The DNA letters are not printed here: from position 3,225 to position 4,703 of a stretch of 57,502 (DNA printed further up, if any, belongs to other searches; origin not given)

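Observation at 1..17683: Thirteen-gene, translationally coupled purine/urate-type catabolic super-operon built from YgfK, SsnA, XDH, hydantoinase, YgeY, YgeW and PLP-enzyme families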

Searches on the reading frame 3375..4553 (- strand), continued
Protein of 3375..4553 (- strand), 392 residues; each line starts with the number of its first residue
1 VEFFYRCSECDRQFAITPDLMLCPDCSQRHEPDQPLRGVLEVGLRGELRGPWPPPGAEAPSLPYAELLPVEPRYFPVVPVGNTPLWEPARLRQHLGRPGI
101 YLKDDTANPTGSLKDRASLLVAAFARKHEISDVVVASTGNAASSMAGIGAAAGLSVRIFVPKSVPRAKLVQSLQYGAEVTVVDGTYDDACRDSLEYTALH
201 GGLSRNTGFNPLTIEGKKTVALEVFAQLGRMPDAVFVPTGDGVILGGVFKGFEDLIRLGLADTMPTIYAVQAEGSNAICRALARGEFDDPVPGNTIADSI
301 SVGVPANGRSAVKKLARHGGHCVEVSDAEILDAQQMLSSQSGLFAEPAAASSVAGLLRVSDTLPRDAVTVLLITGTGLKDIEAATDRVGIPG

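Call 58: search_solved_structures(query=window:3375-4553:-, max_evalue=1e-35, show_alignments=4)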
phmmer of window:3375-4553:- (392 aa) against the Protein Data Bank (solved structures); distinct sequences matched with E-value up to 1e-35: 4.
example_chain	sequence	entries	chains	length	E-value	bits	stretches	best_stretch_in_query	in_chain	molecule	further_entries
6cgq_A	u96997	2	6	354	7.7e-51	176.8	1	64-386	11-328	Threonine synthase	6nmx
2zsj_A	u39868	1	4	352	8.3e-49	170.1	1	64-384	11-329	Threonine synthase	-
2d1f_A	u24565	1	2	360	1.4e-48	169.4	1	51-385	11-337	Threonine synthase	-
1uim_A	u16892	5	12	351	3.8e-40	141.6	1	64-388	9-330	Threonine Synthase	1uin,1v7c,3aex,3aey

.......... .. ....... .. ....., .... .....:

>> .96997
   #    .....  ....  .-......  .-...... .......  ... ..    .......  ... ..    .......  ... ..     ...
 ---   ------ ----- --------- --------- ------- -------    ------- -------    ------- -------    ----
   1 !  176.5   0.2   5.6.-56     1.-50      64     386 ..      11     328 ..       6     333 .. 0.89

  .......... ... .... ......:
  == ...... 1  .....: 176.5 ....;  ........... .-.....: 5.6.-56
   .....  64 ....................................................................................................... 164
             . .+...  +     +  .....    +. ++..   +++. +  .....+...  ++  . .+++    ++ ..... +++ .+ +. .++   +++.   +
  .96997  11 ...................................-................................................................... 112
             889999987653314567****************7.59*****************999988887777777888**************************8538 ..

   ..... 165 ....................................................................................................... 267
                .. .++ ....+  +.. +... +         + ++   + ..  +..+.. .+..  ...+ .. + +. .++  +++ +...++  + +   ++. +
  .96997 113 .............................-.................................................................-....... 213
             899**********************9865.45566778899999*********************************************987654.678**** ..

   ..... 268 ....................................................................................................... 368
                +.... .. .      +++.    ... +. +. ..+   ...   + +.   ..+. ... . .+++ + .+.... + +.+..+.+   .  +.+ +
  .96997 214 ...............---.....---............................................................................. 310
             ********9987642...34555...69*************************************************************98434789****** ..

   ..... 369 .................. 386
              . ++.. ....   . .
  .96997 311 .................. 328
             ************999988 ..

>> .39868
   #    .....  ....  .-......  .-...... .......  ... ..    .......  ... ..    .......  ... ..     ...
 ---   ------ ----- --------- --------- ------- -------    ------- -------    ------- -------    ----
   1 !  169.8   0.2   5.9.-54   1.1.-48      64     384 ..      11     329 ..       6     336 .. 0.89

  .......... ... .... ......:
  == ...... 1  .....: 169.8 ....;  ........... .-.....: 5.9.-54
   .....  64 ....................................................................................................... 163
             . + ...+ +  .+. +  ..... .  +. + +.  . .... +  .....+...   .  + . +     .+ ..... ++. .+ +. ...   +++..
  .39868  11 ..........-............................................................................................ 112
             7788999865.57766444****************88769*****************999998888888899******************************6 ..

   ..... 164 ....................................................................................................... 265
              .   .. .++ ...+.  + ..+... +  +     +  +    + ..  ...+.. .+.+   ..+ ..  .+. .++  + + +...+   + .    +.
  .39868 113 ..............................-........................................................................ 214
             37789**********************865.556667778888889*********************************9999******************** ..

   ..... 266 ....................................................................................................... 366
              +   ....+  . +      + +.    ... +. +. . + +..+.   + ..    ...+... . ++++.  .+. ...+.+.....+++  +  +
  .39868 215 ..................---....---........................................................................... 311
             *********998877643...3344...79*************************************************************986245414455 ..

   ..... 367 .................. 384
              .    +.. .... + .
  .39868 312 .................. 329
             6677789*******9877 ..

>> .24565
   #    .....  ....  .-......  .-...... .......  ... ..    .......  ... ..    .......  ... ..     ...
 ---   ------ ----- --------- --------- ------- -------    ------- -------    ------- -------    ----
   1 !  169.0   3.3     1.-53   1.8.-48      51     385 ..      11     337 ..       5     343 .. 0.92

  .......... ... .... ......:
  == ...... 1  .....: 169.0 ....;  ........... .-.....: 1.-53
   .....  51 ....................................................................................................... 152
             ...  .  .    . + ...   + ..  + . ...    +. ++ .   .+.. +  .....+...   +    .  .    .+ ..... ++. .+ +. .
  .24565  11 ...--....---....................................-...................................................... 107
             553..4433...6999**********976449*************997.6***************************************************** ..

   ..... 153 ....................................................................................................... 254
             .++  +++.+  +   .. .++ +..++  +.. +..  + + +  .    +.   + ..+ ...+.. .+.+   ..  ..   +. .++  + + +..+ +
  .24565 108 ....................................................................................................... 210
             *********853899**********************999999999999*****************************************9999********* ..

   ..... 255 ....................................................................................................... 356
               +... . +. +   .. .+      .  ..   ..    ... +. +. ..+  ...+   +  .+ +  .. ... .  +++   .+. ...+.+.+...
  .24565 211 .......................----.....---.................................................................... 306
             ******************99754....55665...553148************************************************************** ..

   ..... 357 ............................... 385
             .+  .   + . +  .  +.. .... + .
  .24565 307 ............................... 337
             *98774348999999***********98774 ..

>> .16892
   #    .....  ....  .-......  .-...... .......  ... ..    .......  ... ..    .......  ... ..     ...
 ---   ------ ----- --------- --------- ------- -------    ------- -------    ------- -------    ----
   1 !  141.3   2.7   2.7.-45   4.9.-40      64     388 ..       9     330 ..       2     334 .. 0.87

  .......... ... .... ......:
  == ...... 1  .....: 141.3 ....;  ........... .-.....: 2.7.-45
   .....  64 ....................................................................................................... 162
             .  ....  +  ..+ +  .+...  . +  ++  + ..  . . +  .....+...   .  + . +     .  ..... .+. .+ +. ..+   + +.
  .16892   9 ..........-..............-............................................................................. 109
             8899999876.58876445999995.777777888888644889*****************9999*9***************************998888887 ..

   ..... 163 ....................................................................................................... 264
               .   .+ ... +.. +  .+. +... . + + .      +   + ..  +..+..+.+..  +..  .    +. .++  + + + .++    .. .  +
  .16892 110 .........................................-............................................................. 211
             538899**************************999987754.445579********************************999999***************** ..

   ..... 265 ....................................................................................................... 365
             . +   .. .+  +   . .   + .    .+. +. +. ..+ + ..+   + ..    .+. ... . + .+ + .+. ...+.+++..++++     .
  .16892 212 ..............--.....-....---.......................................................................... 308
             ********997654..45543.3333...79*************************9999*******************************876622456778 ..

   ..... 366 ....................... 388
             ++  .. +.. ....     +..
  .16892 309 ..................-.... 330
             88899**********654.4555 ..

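Call 64: find_encoding_contigs(protein=P0003, flank=10000, max_places=2)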
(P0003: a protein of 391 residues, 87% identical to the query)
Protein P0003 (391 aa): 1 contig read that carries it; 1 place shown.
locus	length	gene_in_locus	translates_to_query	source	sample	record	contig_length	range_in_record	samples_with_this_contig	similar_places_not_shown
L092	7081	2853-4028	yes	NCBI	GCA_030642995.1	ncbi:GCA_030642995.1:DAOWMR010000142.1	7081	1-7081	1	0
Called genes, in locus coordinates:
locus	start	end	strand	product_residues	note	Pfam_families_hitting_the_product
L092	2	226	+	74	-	?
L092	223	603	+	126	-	-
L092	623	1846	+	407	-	PF01546:Peptidase_M20, PF07687:M20_dimer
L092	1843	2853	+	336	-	PF02729:OTCace_N, PF00185:OTCace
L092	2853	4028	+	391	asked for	PF00291:PALP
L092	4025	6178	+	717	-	PF01315:Ald_Xan_dh_C, PF02738:MoCoBD_1, PF20256:MoCoBD_2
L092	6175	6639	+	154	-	PF00111:Fer2 (weak), PF13085:Fer2_3 (faint), PF01799:Fer2_2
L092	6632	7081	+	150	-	?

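Call 65: find_encoding_contigs(protein=P0002, flank=10000, max_places=4)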
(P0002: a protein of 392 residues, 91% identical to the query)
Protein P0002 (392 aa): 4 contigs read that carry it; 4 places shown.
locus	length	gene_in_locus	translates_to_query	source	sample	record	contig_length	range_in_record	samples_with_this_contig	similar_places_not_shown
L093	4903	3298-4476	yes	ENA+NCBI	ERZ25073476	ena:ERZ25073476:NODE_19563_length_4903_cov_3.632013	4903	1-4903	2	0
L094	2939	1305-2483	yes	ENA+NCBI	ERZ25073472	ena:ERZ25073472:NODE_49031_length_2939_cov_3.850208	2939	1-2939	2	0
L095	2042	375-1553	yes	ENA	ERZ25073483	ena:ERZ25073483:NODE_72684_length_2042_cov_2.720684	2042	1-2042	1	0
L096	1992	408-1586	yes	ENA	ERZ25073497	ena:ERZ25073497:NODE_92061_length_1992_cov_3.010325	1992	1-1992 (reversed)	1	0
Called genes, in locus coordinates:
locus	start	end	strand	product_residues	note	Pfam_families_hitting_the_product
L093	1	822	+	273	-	?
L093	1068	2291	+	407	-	PF01546:Peptidase_M20, PF07687:M20_dimer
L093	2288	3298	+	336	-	PF02729:OTCace_N, PF00185:OTCace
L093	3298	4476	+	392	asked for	PF00291:PALP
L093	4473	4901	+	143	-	?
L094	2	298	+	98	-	?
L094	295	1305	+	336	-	PF02729:OTCace_N, PF00185:OTCace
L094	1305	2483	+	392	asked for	PF00291:PALP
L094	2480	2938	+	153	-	?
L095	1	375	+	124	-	?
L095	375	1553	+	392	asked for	PF00291:PALP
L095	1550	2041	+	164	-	?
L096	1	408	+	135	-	?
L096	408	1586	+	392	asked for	PF00291:PALP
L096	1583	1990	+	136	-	?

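Call 75: search_protein_families(library=pfam, proteins=[L024:5920-9744:+, L024:13187-14173:+, L014:5181-5861:-, L014:3839-5188:-, L014:3048-3896:-, L014:9237-9698:+, L014:9705-10196:+, L014:10193-10999:+, L014:11538-12773:+], max_evalue=0.00001)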
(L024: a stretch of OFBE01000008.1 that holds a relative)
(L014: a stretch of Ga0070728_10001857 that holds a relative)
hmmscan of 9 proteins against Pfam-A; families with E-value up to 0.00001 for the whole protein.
L024:5920-9744:+ (1274 aa): 5 families
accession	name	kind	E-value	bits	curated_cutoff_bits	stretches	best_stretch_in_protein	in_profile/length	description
PF07733.18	DNA_pol3_alpha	-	5.1e-89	298.8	23.9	1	299-569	2-260/260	Bacterial DNA polymerase III alpha NTPase domain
PF17657.6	DNA_pol3_finger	-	3.6e-60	202.5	22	1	572-738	1-165/166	Bacterial DNA polymerase III alpha subunit finger domain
PF02811.25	PHP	-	2.3e-44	152.1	26.4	1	4-178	1-163/164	PHP domain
PF14579.12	HHH_6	-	5.1e-26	91.1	25.6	1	938-1007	21-90/90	Helix-hairpin-helix motif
PF01336.31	tRNA_anti-codon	-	3.9e-08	33.6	27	1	1106-1181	1-73/75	OB-fold nucleic acid binding domain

L024:13187-14173:+ (328 aa): 1 family
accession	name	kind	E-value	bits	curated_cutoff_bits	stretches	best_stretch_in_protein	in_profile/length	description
PF00248.27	Aldo_ket_red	-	2.8e-65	220.7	24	1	16-305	2-289/291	Aldo/keto reductase family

L014:5181-5861:- (226 aa): 2 families
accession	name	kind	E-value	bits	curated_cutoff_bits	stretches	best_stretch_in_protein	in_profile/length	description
PF00117.34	GATase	-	8.7e-40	136.9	22.8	1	32-221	1-188/190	Glutamine amidotransferase class-I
PF07722.19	Peptidase_C26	-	9.8e-07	29.2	20.5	1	96-205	99-219/219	Peptidase C26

L014:3839-5188:- (449 aa): 2 families
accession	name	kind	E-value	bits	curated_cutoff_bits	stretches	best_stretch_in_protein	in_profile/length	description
PF00425.24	Chorismate_bind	-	1.3e-79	267.8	27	1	174-427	2-257/257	chorismate binding enzyme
PF04715.19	Anth_synt_I_N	-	9.6e-08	32.8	23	1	42-128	35-133/140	Anthranilate synthase component I, N terminal region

L014:3048-3896:- (282 aa): 1 family
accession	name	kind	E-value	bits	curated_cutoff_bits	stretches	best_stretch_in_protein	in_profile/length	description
PF01063.24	Aminotran_4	-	4e-36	125.4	28.5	1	39-254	1-223/223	Amino-transferase class IV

L014:9237-9698:+ (153 aa): 1 family
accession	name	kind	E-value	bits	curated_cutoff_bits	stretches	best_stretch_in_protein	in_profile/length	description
PF09719.15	C_GCAxxG_C_C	-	5.9e-34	117.1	27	1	20-147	1-118/118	Putative redox-active protein (C_GCAxxG_C_C)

L014:9705-10196:+ (163 aa): 1 family
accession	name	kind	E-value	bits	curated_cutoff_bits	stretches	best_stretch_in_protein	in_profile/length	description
PF00226.36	DnaJ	-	2.6e-19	69.5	27.8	1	4-60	1-57/63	DnaJ domain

L014:10193-10999:+ (268 aa): 2 families
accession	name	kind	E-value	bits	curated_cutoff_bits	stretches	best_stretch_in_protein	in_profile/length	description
PF13508.13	Acetyltransf_7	-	3.3e-07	31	27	1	47-118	12-84/84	Acetyltransferase (GNAT) domain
PF13673.13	Acetyltransf_10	-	7.3e-07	29.6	23.6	1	47-120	40-111/128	Acetyltransferase (GNAT) domain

L014:11538-12773:+ (411 aa): 2 families
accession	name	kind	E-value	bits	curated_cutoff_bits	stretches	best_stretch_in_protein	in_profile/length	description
PF00109.32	ketoacyl-synt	-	1.9e-48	165.7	20.8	1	1-246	1-252/252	Beta-ketoacyl synthase, N-terminal domain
PF02801.28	Ketoacyl-synt_C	-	6.7e-30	104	20.8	1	254-369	1-119/119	Beta-ketoacyl synthase, C-terminal domain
